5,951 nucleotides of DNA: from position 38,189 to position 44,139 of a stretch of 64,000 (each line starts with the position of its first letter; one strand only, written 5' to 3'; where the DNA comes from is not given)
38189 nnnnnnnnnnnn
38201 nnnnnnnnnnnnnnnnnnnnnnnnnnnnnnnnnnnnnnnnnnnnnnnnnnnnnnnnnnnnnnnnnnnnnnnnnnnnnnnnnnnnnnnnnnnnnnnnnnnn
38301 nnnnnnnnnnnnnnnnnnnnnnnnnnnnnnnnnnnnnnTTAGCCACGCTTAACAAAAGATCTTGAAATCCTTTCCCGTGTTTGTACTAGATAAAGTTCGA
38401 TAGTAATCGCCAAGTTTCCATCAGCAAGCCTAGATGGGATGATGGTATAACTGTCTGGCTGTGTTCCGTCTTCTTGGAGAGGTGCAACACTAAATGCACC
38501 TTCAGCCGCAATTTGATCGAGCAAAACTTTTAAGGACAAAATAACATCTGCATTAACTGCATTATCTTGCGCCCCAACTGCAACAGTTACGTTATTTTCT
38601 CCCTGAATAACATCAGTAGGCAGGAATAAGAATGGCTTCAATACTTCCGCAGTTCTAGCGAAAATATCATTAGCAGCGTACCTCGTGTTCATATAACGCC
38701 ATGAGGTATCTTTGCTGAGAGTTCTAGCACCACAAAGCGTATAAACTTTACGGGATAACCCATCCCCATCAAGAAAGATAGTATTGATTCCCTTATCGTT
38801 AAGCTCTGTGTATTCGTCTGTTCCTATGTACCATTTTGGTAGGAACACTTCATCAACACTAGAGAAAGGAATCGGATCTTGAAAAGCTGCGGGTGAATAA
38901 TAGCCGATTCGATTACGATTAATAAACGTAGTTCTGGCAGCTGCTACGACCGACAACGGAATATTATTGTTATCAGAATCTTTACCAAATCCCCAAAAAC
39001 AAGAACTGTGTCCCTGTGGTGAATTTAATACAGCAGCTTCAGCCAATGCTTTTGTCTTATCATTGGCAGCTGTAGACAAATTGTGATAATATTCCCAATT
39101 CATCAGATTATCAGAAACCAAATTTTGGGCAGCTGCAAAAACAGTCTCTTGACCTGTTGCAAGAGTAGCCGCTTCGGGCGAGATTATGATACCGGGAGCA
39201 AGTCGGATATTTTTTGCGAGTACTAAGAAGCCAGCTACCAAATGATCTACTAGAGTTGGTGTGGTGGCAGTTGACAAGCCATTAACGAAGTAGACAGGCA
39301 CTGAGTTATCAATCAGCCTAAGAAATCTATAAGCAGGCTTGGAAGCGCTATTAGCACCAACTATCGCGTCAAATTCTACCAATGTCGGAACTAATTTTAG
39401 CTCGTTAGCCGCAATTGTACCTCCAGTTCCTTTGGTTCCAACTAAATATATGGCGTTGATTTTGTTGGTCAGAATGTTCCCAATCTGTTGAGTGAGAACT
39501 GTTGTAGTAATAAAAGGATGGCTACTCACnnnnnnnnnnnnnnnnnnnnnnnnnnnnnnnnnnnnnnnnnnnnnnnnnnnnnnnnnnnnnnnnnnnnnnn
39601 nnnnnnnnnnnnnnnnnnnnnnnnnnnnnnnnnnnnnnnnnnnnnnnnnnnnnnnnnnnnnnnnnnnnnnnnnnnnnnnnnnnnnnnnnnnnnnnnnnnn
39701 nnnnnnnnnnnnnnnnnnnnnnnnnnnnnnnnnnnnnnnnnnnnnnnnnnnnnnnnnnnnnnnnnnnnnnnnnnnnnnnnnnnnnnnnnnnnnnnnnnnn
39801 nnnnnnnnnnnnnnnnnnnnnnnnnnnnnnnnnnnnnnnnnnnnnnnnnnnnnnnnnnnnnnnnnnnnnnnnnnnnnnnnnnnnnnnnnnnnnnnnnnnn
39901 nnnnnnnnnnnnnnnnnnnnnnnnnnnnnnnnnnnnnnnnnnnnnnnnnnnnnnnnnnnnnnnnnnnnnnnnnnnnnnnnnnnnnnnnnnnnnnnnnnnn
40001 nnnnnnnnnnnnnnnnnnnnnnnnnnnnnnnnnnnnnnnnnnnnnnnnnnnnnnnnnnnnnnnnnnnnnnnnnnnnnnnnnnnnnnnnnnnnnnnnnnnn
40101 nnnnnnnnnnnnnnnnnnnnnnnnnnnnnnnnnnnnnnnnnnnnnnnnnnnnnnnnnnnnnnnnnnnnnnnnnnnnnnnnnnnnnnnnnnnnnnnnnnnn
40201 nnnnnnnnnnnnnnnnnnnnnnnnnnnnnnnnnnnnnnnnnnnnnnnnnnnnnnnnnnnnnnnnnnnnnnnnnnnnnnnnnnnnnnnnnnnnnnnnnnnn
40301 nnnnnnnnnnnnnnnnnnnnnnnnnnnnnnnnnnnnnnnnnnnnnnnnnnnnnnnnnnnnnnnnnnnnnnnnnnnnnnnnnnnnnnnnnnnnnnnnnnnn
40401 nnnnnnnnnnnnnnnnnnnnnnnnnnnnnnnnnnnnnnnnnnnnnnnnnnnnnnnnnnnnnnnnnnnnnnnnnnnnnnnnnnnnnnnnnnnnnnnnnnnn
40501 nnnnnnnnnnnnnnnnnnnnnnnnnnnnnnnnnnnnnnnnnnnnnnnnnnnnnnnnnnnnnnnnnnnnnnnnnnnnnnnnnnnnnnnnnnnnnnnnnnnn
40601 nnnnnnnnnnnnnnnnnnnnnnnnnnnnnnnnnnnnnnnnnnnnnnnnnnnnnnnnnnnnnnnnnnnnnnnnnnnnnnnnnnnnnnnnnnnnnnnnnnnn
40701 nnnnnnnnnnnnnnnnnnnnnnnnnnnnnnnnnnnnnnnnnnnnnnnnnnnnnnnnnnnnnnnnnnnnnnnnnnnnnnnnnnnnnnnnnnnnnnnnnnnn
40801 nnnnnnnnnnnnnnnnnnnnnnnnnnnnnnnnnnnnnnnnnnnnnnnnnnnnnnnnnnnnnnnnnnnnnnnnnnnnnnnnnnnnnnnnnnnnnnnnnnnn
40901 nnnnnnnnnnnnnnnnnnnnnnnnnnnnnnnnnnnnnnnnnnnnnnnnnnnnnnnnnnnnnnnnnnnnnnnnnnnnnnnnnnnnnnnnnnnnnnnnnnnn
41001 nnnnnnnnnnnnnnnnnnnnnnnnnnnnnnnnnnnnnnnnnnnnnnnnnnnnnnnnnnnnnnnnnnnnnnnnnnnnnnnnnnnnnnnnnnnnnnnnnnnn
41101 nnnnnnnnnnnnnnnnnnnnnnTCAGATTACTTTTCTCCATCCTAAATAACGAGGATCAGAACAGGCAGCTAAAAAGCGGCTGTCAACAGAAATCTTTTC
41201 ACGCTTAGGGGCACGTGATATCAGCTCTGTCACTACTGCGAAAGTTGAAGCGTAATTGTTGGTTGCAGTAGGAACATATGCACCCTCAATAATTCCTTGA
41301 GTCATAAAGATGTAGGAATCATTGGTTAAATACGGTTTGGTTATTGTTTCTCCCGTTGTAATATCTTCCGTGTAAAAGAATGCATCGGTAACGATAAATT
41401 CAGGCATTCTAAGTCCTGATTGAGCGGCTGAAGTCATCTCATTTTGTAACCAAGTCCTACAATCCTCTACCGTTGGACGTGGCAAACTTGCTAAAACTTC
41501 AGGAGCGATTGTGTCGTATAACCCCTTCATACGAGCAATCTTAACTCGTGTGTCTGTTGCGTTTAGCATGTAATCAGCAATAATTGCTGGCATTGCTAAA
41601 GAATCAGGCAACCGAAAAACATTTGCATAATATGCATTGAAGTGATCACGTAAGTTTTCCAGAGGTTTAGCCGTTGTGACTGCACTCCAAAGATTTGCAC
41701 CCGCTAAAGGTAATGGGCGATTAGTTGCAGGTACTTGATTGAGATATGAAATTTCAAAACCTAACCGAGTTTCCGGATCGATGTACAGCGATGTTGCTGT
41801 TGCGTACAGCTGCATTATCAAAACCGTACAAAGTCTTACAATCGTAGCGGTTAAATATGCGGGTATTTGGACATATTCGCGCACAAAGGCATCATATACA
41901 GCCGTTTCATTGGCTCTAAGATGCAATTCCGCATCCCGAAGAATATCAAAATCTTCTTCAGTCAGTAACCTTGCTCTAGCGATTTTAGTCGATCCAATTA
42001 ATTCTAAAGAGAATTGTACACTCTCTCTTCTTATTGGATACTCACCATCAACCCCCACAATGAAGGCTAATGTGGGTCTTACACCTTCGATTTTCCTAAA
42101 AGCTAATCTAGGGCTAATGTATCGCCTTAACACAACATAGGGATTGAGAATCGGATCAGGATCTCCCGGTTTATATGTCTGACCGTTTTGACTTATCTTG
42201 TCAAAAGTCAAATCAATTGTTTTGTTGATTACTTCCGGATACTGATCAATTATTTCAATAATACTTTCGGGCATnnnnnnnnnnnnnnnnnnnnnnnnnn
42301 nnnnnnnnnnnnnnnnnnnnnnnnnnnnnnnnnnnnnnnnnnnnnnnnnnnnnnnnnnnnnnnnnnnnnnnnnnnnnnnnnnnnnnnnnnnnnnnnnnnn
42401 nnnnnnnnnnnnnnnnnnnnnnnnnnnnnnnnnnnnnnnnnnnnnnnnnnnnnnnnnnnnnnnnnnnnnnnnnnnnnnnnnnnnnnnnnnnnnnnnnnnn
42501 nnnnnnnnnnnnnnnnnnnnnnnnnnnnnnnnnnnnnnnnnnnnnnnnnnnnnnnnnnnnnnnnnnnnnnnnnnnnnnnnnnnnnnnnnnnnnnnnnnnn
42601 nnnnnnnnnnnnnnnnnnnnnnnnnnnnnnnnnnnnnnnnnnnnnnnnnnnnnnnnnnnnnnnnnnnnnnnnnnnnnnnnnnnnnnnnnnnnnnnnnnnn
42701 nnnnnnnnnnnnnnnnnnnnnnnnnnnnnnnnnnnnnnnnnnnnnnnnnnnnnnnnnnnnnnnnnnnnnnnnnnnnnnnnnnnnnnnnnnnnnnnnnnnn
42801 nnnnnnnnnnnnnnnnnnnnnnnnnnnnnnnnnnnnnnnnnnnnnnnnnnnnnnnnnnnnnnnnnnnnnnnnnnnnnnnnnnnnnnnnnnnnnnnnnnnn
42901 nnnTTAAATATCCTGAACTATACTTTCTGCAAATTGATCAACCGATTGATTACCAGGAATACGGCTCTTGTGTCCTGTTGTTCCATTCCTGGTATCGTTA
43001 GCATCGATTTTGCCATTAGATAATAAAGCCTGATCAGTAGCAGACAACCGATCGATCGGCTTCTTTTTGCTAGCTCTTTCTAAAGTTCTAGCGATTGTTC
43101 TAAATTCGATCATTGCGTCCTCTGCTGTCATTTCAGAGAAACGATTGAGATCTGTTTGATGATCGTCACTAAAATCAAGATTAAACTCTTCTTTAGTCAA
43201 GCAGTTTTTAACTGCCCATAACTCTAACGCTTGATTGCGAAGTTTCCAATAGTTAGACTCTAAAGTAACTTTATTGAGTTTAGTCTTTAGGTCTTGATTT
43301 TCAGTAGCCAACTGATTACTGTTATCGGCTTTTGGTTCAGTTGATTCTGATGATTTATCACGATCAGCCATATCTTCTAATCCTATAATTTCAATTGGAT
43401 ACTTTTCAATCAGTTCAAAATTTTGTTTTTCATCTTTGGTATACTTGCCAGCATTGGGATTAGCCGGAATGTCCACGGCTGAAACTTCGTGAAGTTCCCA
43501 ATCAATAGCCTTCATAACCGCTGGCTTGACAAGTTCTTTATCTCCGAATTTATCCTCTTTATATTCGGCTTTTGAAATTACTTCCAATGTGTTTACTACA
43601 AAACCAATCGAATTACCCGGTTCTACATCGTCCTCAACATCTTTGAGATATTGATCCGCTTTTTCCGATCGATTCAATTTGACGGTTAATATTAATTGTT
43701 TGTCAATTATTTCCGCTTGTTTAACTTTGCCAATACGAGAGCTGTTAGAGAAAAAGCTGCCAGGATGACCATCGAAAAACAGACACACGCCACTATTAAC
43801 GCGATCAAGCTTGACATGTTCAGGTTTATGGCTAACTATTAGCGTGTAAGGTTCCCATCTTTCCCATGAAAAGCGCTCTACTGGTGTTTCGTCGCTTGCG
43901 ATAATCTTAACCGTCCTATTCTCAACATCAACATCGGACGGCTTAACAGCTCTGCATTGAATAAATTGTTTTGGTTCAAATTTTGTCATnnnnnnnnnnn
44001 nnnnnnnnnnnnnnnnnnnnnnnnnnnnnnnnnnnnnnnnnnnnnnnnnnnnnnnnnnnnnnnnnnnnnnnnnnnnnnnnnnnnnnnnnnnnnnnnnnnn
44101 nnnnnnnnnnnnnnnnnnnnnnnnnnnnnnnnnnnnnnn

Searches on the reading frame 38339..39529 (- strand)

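Call 21: search_protein_families(library=phrogs, proteins=[window:38339-39529:-])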
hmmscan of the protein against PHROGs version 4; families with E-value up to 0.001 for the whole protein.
window:38339-39529:- (396 aa): 3 families
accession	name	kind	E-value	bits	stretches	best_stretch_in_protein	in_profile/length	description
phrog_23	-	tail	1.8e-05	24.7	0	76-308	183-397/496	tail sheath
phrog_17610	-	tail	0.00017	20.5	1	167-305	899-1032/1135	tail sheath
phrog_165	-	tail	0.00043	19.9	1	10-83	20-93/493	tail sheath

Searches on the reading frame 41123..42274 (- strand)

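Call 21: search_protein_families(library=phrogs, proteins=[window:41123-42274:-])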
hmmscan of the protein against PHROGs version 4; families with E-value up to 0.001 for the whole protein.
window:41123-42274:- (383 aa): 1 family
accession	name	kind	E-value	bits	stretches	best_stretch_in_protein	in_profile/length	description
phrog_29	-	head and packaging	0.00018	21.8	1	165-376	167-352/439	major head protein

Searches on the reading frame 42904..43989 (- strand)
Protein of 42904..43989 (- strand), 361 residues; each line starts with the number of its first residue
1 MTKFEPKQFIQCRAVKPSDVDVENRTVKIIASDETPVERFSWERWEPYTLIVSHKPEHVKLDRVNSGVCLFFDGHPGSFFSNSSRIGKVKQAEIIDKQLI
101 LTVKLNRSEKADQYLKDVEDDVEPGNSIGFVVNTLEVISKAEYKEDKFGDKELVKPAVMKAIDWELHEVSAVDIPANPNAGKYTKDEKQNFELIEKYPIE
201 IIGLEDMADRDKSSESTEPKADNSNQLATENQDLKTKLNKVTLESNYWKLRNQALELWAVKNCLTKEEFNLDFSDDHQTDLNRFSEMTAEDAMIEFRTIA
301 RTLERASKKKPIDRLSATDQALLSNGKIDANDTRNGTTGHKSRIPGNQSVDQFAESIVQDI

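Call 21: search_protein_families(library=phrogs, proteins=[window:42904-43989:-])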
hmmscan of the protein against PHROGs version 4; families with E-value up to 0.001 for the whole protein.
window:42904-43989:- (361 aa): 4 families
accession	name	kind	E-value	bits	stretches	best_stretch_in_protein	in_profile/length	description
phrog_4523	-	head and packaging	6.2e-34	118.7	1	12-324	17-307/644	major head and protease protein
phrog_617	-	head and packaging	4.5e-17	63.1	1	12-236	13-203/626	major head protein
phrog_11321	-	unknown function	4.5e-06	27.3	1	73-275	37-209/327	-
phrog_80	-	head and packaging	2.7e-05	24.6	1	85-196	285-389/607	head maturation protease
